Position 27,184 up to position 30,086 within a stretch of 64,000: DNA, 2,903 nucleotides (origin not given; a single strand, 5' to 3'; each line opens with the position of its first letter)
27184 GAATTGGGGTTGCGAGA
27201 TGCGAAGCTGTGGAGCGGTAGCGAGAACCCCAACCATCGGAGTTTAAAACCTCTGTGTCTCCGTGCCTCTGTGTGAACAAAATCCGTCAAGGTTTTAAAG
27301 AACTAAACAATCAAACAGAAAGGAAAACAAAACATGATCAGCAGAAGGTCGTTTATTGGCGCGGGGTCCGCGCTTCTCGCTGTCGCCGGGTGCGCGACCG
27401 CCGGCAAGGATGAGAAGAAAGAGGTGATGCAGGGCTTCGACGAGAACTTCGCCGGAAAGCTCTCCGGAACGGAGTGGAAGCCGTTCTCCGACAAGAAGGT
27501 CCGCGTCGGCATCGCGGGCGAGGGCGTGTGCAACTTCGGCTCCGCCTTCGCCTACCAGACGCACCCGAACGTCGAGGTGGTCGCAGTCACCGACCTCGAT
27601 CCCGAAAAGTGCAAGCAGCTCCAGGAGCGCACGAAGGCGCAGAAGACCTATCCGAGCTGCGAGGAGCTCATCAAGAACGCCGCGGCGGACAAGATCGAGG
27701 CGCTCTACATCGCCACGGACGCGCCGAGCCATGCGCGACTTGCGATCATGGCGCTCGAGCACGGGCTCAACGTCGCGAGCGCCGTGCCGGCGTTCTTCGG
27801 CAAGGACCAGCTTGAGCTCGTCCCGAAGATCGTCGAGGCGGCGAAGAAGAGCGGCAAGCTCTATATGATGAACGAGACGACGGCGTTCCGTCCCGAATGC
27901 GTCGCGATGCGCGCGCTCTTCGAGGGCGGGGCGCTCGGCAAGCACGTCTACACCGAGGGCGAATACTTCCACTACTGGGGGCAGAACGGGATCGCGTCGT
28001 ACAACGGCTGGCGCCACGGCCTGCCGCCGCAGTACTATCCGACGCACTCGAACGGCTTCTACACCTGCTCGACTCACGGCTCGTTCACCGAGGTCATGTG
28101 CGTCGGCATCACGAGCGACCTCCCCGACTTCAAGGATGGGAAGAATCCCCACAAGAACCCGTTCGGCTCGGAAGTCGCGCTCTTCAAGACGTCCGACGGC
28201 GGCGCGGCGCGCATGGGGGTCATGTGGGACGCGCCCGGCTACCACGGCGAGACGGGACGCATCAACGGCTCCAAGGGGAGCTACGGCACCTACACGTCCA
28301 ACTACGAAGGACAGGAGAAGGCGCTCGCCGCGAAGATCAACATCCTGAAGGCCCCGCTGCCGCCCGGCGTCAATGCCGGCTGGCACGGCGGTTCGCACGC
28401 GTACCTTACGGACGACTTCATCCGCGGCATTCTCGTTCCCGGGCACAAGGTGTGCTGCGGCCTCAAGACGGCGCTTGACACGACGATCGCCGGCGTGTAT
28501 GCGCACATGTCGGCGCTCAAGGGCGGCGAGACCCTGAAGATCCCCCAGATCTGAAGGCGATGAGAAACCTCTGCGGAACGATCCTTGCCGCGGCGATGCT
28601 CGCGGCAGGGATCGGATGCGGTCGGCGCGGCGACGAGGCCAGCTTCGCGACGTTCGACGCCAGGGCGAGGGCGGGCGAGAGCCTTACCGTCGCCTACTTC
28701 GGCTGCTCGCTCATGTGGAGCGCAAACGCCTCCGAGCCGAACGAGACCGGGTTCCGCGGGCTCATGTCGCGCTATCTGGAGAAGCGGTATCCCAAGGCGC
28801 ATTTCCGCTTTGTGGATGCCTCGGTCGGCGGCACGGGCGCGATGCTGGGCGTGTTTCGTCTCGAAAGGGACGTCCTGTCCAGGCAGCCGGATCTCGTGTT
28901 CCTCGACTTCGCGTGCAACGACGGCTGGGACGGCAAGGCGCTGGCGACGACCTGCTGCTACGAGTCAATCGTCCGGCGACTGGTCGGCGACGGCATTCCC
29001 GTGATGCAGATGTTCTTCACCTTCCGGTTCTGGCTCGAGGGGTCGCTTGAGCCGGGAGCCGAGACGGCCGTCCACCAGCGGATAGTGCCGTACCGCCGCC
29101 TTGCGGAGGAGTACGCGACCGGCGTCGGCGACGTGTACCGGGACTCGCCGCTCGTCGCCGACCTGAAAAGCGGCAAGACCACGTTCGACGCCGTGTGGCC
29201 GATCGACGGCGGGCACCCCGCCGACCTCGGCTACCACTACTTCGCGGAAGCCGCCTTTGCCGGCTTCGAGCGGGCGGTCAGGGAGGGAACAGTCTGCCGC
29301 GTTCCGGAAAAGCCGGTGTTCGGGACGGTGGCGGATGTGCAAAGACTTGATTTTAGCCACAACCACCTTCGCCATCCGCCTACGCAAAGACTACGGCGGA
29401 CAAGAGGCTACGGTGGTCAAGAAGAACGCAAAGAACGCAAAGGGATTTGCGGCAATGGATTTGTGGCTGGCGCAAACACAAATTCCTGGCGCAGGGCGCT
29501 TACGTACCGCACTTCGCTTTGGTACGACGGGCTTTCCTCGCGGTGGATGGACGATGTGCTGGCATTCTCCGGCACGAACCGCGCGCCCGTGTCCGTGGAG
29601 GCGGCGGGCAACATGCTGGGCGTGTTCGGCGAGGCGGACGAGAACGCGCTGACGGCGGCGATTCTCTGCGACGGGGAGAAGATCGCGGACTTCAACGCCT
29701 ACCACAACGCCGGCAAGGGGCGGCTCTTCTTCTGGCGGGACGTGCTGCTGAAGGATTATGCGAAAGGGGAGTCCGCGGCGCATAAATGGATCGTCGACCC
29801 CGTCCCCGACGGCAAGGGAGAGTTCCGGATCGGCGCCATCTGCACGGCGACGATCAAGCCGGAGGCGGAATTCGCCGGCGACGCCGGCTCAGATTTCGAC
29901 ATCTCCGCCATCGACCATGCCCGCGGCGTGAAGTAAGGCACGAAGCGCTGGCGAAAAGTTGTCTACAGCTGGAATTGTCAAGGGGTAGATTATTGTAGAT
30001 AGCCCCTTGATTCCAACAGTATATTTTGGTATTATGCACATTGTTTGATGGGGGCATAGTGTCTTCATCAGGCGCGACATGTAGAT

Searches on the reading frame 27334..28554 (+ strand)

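Call 15: search_protein_families(library=pfam, proteins=[window:27334-28554:+], max_evalue=0.001)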
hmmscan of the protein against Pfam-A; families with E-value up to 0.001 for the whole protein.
window:27334-28554:+ (406 aa): 1 family
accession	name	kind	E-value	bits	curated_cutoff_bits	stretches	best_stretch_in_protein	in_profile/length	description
PF01408.29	GFO_IDH_MocA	-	2.7e-11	44.6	24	1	57-180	2-119/120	Oxidoreductase family, NAD-binding Rossmann fold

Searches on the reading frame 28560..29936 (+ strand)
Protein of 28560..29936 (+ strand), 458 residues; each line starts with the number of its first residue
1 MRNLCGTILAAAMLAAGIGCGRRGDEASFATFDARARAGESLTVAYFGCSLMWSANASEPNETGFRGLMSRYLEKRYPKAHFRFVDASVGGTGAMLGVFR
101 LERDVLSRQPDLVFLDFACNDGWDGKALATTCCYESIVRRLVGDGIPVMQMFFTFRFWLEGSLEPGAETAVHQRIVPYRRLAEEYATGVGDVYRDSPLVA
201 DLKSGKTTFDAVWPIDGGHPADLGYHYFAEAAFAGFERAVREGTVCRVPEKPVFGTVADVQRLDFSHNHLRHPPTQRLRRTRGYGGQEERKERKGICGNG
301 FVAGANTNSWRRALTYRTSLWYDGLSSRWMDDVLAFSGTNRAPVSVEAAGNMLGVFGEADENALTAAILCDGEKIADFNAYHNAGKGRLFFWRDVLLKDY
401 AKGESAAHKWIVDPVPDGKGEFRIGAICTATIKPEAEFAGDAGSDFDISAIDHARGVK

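Call 15: search_protein_families(library=pfam, proteins=[window:28560-29936:+], max_evalue=0.001)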
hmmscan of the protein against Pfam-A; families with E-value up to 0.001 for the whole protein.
window:28560-29936:+ (458 aa): 1 family
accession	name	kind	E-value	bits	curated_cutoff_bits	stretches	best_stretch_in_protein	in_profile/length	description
PF13472.12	Lipase_GDSL_2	-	1.3e-09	39.2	32.9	1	60-226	14-177/178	GDSL-like Lipase/Acylhydrolase family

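Call 17: find_encoding_contigs(protein=window:28560-29936:+, flank=3000, max_places=4)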
Protein window:28560-29936:+ (458 aa): 21 contigs read that carry it; 4 places shown.
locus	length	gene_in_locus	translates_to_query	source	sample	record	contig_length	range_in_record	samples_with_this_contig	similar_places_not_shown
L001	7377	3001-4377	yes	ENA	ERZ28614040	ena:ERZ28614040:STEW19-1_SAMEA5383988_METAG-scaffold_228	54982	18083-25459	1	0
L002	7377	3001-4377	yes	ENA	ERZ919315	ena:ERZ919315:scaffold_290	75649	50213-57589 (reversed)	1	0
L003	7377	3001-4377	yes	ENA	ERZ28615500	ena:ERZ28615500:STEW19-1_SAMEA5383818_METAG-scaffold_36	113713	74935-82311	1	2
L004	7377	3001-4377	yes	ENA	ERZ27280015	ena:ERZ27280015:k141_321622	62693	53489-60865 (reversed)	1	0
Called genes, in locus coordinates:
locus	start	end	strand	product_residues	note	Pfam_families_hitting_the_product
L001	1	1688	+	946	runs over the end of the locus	-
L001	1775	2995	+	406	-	PF01408:GFO_IDH_MocA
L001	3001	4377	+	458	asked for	PF13472:Lipase_GDSL_2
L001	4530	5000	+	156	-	-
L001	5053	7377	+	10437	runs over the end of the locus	-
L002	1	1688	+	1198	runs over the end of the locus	PF01055:Glyco_hydro_31_2nd (weak), PF02065:Melibiase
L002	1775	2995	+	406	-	PF01408:GFO_IDH_MocA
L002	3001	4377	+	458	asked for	PF13472:Lipase_GDSL_2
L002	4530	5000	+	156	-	-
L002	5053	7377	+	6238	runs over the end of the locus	PF18884:TSP3_bac (faint), PF13385:Laminin_G_3, PF09912:DUF2141 (faint)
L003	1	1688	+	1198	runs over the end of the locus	PF01055:Glyco_hydro_31_2nd (weak), PF02065:Melibiase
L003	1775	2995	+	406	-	PF01408:GFO_IDH_MocA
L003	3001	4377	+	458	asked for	PF13472:Lipase_GDSL_2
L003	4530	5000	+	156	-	-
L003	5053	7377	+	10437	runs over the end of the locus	-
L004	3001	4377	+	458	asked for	PF13472:Lipase_GDSL_2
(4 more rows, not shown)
